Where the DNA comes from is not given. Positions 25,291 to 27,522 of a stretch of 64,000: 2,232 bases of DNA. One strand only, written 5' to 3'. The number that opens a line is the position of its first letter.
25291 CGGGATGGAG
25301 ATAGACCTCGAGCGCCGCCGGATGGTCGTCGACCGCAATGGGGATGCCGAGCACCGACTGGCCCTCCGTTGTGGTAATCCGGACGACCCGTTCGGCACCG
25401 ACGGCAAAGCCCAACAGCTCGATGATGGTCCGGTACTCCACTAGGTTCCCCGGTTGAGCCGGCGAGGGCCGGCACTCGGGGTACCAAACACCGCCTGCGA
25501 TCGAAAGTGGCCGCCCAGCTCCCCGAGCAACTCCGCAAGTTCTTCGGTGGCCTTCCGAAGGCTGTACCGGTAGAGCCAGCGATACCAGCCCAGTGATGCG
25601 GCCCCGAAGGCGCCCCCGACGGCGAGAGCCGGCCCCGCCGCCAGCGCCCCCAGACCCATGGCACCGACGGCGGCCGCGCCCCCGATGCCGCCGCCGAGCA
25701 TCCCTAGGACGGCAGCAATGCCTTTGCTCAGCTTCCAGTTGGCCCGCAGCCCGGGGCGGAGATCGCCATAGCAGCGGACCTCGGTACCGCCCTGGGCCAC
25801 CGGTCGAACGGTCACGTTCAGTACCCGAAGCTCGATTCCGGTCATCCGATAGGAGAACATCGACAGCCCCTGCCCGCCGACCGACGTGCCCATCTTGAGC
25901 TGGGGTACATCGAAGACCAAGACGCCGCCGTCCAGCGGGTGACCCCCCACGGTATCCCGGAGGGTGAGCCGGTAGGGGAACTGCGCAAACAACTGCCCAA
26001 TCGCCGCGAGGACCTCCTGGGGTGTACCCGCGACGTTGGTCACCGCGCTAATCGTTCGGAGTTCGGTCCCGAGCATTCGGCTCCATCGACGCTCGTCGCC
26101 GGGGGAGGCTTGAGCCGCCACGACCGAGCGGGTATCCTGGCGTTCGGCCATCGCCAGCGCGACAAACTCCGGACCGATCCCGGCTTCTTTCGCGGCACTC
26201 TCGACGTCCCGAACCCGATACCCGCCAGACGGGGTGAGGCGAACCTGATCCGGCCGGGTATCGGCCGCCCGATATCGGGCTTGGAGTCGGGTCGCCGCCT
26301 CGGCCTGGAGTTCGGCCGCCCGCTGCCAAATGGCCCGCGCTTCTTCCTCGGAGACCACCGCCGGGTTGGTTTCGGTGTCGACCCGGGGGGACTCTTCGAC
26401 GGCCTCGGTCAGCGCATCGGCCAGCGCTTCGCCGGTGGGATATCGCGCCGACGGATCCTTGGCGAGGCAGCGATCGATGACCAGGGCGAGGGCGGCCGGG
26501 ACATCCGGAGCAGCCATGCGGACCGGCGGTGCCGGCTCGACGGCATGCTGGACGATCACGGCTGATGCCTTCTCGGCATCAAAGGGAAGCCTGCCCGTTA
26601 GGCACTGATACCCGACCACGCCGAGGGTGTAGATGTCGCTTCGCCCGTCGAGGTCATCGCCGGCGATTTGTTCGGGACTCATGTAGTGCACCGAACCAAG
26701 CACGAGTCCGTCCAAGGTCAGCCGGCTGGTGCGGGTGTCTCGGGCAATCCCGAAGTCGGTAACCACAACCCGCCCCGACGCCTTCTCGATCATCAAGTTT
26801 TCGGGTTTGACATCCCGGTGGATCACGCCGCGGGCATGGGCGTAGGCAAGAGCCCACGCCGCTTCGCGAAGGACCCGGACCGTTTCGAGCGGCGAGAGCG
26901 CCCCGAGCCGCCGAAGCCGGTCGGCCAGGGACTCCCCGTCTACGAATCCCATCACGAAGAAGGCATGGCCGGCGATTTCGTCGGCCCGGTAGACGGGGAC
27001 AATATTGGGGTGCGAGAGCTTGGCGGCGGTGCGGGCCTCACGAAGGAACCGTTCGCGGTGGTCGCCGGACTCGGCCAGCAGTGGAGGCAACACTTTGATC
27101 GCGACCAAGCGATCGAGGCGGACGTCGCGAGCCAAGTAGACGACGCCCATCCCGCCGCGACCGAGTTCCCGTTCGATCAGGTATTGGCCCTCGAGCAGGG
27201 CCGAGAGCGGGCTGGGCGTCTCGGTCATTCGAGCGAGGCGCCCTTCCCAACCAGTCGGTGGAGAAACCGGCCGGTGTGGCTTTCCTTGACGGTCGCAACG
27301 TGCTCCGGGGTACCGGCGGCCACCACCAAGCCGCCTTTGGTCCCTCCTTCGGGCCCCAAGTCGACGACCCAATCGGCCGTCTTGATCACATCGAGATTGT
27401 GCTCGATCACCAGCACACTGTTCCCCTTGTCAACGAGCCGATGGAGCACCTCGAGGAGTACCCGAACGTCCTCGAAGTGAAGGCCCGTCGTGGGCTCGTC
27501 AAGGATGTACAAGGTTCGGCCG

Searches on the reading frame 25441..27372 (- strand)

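Call 38: search_protein_families(library=pfam, max_evalue=0.1, proteins=[window:25441-27372:-])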
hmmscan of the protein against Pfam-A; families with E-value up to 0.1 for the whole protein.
window:25441-27372:- (643 aa): 4 families
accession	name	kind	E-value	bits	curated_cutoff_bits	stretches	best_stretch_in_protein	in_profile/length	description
PF00069.31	Pkinase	-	9.9e-47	160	31.7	1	66-318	3-259/263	Protein kinase domain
PF07714.23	PK_Tyr_Ser-Thr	-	2.3e-32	112.7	23.1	1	67-311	4-249/258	Protein tyrosine and serine/threonine kinase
PF01636.29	APH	-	6.3e-06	26.6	23.2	2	170-210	154-197/239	Phosphotransferase enzyme family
PF17667.7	Pkinase_fungal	-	0.018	14.2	24.1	1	160-238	284-367/387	Fungal protein kinase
